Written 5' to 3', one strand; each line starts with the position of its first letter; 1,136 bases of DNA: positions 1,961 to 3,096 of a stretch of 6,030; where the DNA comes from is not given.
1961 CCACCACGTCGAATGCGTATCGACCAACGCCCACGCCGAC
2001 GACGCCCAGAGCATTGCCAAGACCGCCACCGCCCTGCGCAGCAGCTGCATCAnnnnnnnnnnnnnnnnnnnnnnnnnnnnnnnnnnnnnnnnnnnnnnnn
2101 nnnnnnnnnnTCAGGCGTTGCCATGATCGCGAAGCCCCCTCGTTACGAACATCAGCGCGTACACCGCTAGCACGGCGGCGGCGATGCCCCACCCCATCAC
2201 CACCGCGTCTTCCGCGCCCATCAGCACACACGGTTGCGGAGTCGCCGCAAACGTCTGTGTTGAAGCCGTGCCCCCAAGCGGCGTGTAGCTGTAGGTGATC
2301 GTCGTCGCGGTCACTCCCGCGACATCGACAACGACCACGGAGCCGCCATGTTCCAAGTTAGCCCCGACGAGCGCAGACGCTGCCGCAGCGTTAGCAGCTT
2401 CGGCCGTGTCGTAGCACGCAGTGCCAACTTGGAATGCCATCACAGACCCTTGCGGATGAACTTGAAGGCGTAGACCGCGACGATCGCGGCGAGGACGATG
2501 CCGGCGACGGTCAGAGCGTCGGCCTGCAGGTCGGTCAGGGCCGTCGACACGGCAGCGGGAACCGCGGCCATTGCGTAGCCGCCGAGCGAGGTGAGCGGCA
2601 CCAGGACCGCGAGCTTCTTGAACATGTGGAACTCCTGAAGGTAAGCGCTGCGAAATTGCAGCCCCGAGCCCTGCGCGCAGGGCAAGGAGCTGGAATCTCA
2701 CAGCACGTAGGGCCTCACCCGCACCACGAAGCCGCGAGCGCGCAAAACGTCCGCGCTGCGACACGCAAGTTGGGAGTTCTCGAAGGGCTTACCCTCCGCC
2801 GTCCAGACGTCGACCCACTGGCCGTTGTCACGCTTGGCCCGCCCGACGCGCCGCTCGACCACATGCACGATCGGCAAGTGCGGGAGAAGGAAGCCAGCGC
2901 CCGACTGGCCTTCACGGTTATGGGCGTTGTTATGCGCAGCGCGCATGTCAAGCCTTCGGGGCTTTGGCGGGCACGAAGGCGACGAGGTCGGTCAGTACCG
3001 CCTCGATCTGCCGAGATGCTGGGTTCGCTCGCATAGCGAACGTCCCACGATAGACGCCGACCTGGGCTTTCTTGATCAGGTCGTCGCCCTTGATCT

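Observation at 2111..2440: Second coat-like gene: an ~80-aa N-terminal domain on a pVIII-paralogous anchor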

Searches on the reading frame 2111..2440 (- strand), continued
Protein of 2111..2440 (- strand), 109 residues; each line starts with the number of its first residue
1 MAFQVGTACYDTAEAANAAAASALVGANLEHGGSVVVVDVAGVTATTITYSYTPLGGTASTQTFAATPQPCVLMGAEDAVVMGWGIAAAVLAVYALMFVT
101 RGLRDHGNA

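Call 52: search_protein_families(library=phrogs, proteins=[P0226, P0229, P0184, P0194, P0244, P0249, P0258, P0263, P0264, P0266], max_evalue=0.1)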
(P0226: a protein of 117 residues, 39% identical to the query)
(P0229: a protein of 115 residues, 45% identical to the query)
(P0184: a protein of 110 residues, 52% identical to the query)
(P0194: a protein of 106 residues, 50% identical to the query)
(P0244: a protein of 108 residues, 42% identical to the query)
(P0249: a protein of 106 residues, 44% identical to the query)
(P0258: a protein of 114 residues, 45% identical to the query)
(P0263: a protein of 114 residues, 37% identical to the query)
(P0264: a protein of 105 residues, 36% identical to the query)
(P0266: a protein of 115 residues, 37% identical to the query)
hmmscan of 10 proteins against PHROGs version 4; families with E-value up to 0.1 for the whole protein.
P0226 (117 aa): 0 families

P0229 (115 aa): 0 families

P0184 (110 aa): 1 family
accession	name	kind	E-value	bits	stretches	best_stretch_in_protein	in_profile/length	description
phrog_12382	-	unknown function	0.047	14.9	0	4-105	8-111/111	-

P0194 (106 aa): 1 family
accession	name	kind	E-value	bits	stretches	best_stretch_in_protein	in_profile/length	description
phrog_12382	-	unknown function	1.8e-05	25.9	1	5-104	8-111/111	-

P0244 (108 aa): 2 families
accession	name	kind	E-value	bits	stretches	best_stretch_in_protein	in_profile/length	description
phrog_12382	-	unknown function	0.0017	19.5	1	5-106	7-111/111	-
phrog_18052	-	unknown function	0.034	15.6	1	14-57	44-87/94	-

P0249 (106 aa): 1 family
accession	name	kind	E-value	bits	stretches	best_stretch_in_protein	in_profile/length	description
phrog_12382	-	unknown function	0.0022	19.1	1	5-104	8-111/111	-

P0258 (114 aa): 2 families
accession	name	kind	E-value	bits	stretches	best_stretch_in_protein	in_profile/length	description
phrog_7918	-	connector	0.0037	16.6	1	18-66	435-483/735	neck passage structure protein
phrog_28916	-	unknown function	0.044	15.1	0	13-55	19-61/88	-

P0263 (114 aa): 1 family
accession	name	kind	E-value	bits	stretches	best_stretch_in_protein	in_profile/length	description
phrog_4644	-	tail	0.0035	18.5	1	71-96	34-59/71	tail protein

P0264 (105 aa): 0 families

P0266 (115 aa): 1 family
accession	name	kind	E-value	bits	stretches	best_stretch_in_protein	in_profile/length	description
phrog_33439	-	unknown function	0.092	14.2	0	13-69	7-64/102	-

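Call 58: search_solved_structures(query=A2, max_evalue=10, show_alignments=2)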
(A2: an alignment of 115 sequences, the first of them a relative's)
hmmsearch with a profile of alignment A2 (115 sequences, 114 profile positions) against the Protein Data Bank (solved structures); distinct sequences matched with E-value up to 10: 0.

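Call 59: fold_search(model_id=the predicted structure, library=viral)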
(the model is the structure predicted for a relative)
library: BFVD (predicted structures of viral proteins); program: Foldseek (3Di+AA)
matches with E <= 10: 1018; with E <= 0.001: 0
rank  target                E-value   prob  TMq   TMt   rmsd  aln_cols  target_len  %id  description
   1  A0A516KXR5            8.1e-02  1.00  0.38  0.54   2.3        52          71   15  (no name in the UniProt tables at hand)
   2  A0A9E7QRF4            9.1e-02  0.96  0.38  0.48   4.8        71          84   25  (no name in the UniProt tables at hand)
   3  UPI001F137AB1         1.4e-01  0.99  0.42  0.42   2.5        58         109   14  (no name look-up for this kind of identifier)
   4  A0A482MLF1            2.8e-01  0.57  0.32  0.17  17.6        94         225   13  Uncharacterized protein [Burkholderia phage BcepSauron]
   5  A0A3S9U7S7            2.9e-01  0.92  0.30  0.41   3.8        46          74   20  (no name in the UniProt tables at hand)
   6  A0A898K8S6            2.9e-01  0.33  0.22  0.14  17.8        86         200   12  (no name in the UniProt tables at hand)
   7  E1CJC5                3.1e-01  0.90  0.43  0.12   3.5        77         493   16  RstR protein [Vibrio phage ND1-fs1]
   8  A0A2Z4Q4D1            3.3e-01  0.57  0.31  0.24  19.1        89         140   12  Uncharacterized protein [Microbacterium phage Floof]
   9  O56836                3.5e-01  0.89  0.43  0.21   3.5        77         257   16  Uncharacterized protein [Fibrovirus fs1]
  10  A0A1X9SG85            3.5e-01  0.35  0.25  0.32  21.4        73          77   10  Uncharacterized protein [Bacillus phage Flapjack]
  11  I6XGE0                3.5e-01  0.21  0.20  0.30  26.1        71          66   18  Uncharacterized protein [Burkholderia phage BcepMigl]
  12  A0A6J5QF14            3.5e-01  0.15  0.20  0.13   9.0        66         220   21  Uncharacterized protein [uncultured Caudovirales phage]
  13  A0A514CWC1            3.8e-01  0.21  0.21  0.18  16.1        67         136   16  Uncharacterized protein [Achromobacter phage vB_AxyP_19-32_Axy24]
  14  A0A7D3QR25            4.0e-01  0.72  0.32  0.07   6.8        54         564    7  (no name in the UniProt tables at hand)
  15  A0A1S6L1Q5            4.0e-01  0.21  0.27  0.08  19.4       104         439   13  (no name in the UniProt tables at hand)
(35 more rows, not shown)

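Call 87: find_encoding_contigs(protein=P0112, flank=4000, max_places=2)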
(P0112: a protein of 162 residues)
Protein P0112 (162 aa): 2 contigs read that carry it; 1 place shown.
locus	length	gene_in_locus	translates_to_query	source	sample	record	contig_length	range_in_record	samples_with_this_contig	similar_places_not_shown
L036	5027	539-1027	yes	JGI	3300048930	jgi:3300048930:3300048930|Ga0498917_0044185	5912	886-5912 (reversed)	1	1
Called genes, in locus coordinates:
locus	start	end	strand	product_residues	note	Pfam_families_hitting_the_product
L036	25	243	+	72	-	-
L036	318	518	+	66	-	PF05356:Phage_Coat_B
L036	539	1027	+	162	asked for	-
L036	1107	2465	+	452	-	-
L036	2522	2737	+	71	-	PF10734:DUF2523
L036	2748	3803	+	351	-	PF05707:Zot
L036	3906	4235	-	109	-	-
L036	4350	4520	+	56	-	-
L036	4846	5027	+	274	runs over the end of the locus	PF02486:Rep_trans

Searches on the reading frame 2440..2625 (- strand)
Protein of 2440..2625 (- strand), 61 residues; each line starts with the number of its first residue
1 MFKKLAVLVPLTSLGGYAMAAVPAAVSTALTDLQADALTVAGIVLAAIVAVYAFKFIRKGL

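Call 4: search_protein_families(library=pfam, proteins=[window:2440-2625:-], max_evalue=0.1)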
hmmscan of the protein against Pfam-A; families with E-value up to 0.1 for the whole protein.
window:2440-2625:- (61 aa): 2 families
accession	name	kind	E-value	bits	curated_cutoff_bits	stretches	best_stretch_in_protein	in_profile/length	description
PF05356.16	Phage_Coat_B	-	9.6e-14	51.6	23.5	1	6-61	1-56/56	Inovirus Coat protein B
PF19199.5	Phage_coatGP8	-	0.064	13.8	24.6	1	6-51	8-52/69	Phage major coat protein, Gp8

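Call 5: search_protein_families(library=phrogs, proteins=[window:2440-2625:-], max_evalue=0.1)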
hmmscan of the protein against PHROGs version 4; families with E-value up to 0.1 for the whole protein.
window:2440-2625:- (61 aa): 3 families
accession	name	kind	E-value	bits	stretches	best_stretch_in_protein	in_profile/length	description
phrog_7106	-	head and packaging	6.9e-21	75.4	1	3-61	14-72/72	major head protein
phrog_1646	-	head and packaging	0.0027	19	1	4-53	14-69/81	major coat protein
phrog_2145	-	head and packaging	0.0072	17.5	1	2-51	17-70/83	major head protein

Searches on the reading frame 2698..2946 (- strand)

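Call 4: search_protein_families(library=pfam, proteins=[window:2698-2946:-], max_evalue=0.1)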
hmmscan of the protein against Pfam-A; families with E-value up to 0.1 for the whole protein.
window:2698-2946:- (82 aa): 0 families

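Call 5: search_protein_families(library=phrogs, proteins=[window:2698-2946:-], max_evalue=0.1)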
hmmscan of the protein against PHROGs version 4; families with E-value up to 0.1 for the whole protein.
window:2698-2946:- (82 aa): 1 family
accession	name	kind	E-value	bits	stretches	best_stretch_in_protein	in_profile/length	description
phrog_11833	-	unknown function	0.027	15.4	1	40-73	56-89/128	-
